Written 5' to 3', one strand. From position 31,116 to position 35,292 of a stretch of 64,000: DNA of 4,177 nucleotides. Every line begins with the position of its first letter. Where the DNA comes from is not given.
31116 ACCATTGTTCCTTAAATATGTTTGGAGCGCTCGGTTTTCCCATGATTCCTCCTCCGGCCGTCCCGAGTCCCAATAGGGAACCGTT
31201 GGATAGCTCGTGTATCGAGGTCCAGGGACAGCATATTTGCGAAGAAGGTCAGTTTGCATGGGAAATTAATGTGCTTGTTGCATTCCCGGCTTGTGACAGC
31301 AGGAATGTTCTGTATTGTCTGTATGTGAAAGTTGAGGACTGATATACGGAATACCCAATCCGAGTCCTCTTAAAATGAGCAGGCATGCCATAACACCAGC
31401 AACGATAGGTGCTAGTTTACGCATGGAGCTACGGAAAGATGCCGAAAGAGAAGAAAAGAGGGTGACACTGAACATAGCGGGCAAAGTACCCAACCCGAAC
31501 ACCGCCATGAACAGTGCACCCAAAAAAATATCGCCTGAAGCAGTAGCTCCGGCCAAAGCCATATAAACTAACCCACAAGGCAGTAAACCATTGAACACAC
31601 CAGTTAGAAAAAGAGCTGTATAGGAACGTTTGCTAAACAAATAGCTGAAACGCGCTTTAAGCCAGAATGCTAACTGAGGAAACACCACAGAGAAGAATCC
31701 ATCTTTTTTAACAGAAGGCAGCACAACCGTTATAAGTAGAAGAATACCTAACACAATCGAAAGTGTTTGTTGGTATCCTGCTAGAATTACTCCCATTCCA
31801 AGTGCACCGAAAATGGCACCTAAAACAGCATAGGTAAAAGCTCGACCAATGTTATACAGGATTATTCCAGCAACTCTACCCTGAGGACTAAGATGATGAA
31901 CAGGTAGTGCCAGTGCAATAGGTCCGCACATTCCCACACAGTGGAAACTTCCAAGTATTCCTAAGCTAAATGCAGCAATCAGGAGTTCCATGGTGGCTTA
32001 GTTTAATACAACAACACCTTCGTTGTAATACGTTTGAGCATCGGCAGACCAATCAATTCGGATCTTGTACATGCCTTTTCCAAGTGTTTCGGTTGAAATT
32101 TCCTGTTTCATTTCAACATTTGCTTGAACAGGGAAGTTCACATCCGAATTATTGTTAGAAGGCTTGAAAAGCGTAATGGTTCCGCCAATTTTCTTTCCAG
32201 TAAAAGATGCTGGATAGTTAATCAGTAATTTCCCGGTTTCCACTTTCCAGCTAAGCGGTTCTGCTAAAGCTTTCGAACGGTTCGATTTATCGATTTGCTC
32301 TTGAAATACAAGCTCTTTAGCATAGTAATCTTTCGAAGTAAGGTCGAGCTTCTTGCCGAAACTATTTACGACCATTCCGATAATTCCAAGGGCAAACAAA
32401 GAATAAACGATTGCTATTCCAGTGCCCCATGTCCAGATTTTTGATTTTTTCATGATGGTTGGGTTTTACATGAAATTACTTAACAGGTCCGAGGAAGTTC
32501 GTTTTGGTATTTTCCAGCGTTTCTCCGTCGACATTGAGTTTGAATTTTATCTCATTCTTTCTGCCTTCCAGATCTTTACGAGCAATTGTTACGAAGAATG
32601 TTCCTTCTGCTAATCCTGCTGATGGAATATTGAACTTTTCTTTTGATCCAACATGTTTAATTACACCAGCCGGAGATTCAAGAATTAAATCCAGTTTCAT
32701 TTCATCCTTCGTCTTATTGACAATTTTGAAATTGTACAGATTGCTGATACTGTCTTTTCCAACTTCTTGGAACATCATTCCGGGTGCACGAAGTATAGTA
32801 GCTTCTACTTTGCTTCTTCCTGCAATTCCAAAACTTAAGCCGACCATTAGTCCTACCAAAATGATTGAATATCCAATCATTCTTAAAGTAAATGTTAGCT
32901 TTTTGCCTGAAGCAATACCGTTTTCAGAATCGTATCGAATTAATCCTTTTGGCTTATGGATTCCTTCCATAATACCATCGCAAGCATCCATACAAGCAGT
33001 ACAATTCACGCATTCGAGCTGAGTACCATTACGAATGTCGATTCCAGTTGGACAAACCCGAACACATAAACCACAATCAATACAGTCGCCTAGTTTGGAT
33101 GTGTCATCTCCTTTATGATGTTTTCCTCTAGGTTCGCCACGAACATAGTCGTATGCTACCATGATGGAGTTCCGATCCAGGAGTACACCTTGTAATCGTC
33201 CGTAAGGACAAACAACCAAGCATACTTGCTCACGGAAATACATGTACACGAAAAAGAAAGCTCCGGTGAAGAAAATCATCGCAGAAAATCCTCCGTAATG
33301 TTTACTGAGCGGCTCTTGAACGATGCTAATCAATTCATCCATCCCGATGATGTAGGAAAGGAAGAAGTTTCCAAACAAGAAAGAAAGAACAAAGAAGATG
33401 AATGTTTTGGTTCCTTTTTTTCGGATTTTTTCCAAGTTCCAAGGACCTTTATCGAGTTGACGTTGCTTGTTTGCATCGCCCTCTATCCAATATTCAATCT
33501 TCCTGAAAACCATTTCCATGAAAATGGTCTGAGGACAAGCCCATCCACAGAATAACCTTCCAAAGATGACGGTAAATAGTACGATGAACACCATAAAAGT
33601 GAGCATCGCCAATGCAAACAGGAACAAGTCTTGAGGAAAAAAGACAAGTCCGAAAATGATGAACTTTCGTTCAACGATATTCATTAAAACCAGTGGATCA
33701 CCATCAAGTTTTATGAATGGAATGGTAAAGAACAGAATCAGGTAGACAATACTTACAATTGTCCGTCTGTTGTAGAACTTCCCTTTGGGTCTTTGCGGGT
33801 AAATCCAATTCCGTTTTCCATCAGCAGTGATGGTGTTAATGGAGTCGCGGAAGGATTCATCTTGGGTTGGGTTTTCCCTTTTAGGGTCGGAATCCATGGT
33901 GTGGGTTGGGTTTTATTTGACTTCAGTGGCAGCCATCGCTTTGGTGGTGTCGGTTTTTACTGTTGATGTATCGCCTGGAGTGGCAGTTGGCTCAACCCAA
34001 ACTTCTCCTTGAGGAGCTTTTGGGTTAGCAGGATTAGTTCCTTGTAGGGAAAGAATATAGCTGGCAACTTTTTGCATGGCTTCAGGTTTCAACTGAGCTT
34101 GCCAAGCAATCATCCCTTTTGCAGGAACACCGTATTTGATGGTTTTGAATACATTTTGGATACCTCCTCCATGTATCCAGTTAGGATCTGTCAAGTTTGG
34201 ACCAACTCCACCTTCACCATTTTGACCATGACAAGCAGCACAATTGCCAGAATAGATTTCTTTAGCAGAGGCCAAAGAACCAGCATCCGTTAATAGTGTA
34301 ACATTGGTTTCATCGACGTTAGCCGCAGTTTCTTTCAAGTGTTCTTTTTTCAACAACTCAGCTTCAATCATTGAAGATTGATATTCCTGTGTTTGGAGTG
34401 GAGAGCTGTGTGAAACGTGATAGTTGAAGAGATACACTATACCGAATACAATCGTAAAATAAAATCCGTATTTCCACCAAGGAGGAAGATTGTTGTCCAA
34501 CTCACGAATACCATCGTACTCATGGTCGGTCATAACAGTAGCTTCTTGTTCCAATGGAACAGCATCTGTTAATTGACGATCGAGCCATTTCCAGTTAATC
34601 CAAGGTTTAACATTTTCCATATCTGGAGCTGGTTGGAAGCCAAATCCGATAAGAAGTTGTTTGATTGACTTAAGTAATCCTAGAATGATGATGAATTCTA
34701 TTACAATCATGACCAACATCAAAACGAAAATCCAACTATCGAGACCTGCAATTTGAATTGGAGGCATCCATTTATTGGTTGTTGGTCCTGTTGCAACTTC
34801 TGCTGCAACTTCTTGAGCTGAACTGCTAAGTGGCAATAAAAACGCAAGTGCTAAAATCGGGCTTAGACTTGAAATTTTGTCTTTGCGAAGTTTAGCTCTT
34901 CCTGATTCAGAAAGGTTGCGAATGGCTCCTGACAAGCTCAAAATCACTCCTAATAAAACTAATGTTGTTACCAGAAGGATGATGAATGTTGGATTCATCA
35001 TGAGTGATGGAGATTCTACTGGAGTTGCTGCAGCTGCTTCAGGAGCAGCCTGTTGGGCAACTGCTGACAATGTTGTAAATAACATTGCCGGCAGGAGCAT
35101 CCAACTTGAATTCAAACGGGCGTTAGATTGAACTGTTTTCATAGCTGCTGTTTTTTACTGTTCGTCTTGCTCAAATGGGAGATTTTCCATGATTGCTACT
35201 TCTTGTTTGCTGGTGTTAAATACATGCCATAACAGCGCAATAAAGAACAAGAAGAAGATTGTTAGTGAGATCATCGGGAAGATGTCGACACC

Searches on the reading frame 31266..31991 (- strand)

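Call 7: search_protein_families(library=pfam, proteins=[window:31266-31991:-], max_evalue=0.001)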
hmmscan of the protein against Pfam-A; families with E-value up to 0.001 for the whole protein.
window:31266-31991:- (241 aa): 1 family
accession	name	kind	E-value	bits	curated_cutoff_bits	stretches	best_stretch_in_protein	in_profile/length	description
PF13386.12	DsbD_2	-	9.1e-46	156.7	24.9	1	6-202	1-197/199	Cytochrome C biogenesis protein transmembrane region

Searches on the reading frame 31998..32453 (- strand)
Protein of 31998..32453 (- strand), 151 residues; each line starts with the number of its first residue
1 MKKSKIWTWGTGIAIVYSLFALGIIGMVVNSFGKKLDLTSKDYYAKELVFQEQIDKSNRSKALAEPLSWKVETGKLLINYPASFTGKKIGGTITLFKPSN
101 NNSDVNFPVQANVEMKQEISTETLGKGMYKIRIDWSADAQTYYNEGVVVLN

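Call 7: search_protein_families(library=pfam, proteins=[window:31998-32453:-], max_evalue=0.001)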
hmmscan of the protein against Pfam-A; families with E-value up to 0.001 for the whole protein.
window:31998-32453:- (151 aa): 1 family
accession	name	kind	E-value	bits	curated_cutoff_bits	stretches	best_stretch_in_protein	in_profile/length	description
PF05751.16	FixH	-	1.2e-13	51.8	23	1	7-146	4-147/150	FixH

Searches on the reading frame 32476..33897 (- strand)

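Call 7: search_protein_families(library=pfam, proteins=[window:32476-33897:-], max_evalue=0.001)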
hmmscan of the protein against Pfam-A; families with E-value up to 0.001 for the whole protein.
window:32476-33897:- (473 aa): 12 families
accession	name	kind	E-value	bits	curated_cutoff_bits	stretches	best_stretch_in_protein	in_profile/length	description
PF13746.11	Fer4_18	-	1.9e-39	134.8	27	1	221-325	1-114/114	4Fe-4S dicluster domain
PF11614.14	FixG_C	-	7.1e-21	75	25.6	1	355-471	2-119/119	IG-like fold at C-terminal of FixG, putative oxidoreductase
PF12801.12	Fer4_5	-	7.3e-16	58.3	22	1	95-133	2-40/48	4Fe-4S binding domain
PF12838.12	Fer4_7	-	7.7e-10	39.5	27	1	225-286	7-52/52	4Fe-4S dicluster domain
PF13187.11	Fer4_9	-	2.5e-09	37.5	27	1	226-285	8-50/52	4Fe-4S dicluster domain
PF13534.11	Fer4_17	-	3.9e-09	37.4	22.2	1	225-287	7-61/61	4Fe-4S dicluster domain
PF13183.11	Fer4_8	-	1.7e-08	35.3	27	1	225-286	10-68/68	4Fe-4S dicluster domain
PF13484.11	Fer4_16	-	4.6e-07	30.9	30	1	225-284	7-65/66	4Fe-4S double cluster binding domain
PF13237.11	Fer4_10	-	7.3e-06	26.3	25.5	1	225-283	14-53/53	4Fe-4S dicluster domain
PF00037.32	Fer4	-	0.00011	22.3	21.1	1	271-285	7-21/24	4Fe-4S binding domain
PF12837.12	Fer4_6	-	0.0002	21.6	25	0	272-285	9-22/24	4Fe-4S binding domain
PF12800.12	Fer4_4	-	0.00027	21.5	24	0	271-285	3-17/17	4Fe-4S binding domain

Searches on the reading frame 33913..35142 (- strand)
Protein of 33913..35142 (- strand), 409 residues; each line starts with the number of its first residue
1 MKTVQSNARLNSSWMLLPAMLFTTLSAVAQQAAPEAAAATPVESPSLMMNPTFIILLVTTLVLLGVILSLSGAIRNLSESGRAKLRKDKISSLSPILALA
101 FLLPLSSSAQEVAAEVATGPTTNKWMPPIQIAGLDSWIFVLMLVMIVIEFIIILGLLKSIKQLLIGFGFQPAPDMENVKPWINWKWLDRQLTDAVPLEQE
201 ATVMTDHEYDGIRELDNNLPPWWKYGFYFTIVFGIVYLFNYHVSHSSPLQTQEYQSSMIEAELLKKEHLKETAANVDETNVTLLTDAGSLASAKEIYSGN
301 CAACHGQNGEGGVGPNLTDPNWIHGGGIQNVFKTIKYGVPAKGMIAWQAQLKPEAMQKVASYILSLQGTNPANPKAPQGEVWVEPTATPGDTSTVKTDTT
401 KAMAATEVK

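Call 7: search_protein_families(library=pfam, proteins=[window:33913-35142:-], max_evalue=0.001)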
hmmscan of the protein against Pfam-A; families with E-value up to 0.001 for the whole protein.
window:33913-35142:- (409 aa): 3 families
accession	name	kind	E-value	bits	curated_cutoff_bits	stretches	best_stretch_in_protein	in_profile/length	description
PF14715.11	FixP_N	-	1e-20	73.6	24.9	1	204-246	4-46/48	N-terminal domain of cytochrome oxidase-cbb3, FixP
PF13442.11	Cytochrome_CBB3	-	1.2e-12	48.4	27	1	290-363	3-68/68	Cytochrome C oxidase, cbb3-type, subunit III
PF00034.26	Cytochrom_C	-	8.9e-09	37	21.3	1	292-366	3-89/90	Cytochrome c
